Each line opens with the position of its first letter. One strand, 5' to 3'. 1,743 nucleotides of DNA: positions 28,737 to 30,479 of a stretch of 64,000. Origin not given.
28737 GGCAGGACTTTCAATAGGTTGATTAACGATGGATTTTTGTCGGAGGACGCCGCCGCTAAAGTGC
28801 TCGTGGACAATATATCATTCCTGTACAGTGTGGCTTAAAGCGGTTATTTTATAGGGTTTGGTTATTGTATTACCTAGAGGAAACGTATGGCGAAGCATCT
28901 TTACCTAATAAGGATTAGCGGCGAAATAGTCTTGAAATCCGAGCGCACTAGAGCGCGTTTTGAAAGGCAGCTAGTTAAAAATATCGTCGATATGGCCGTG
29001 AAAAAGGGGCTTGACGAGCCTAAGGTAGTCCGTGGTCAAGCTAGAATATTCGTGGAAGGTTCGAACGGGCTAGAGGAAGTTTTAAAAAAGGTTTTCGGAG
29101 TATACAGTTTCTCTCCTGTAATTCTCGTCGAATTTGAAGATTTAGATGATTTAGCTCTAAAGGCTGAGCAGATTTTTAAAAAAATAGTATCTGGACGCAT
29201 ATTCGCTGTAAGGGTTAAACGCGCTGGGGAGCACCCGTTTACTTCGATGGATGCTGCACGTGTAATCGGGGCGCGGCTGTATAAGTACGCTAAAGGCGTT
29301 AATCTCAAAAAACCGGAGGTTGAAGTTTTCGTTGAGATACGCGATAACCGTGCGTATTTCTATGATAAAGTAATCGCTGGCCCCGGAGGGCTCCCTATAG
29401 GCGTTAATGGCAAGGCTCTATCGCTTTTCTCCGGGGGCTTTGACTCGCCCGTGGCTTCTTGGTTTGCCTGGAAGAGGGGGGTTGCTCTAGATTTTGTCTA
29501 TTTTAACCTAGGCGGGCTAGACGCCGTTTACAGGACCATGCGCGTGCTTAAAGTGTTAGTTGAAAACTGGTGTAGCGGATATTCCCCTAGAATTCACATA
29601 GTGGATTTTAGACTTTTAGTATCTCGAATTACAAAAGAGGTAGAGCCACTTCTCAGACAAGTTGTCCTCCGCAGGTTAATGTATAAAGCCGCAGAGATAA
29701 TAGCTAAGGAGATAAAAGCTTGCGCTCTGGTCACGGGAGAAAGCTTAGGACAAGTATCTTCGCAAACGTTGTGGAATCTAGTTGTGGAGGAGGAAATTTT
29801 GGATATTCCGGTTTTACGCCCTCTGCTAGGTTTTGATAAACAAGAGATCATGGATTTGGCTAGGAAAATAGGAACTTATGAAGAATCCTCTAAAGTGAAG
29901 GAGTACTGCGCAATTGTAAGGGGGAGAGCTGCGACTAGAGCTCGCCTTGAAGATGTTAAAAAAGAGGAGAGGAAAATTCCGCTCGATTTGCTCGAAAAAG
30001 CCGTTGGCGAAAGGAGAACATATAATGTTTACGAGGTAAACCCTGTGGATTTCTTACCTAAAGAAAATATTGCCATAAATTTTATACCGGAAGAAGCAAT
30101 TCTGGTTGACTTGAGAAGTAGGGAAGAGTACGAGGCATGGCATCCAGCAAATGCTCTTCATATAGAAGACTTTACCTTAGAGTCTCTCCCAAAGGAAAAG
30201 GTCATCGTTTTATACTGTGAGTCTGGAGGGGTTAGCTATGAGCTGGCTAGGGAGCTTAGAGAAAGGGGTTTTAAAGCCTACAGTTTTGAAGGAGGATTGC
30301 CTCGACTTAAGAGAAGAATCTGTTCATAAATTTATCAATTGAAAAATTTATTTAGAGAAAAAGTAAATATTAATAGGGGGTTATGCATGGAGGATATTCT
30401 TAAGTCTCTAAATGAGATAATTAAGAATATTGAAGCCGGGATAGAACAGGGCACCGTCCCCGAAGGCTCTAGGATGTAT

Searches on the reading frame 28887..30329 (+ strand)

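Call 45: search_protein_families(library=pfam, proteins=[window:28887-30329:+], max_evalue=0.00001)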
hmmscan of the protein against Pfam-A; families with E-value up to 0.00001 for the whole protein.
window:28887-30329:+ (480 aa): 4 families
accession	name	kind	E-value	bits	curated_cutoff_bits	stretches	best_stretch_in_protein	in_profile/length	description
PF02568.20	ThiI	-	2.5e-54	184.3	20.5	1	172-364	1-195/197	Thiamine biosynthesis protein (ThiI)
PF02926.22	THUMP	-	2.7e-12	47.4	20.6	1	84-159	2-82/84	THUMP domain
PF22025.1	ThiI_fer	-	2.8e-11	44.1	25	1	7-76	3-72/72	ThiI ferredoxin-like domain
PF00581.25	Rhodanese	-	1.8e-10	41.6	22.2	1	404-473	14-98/102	Rhodanese-like domain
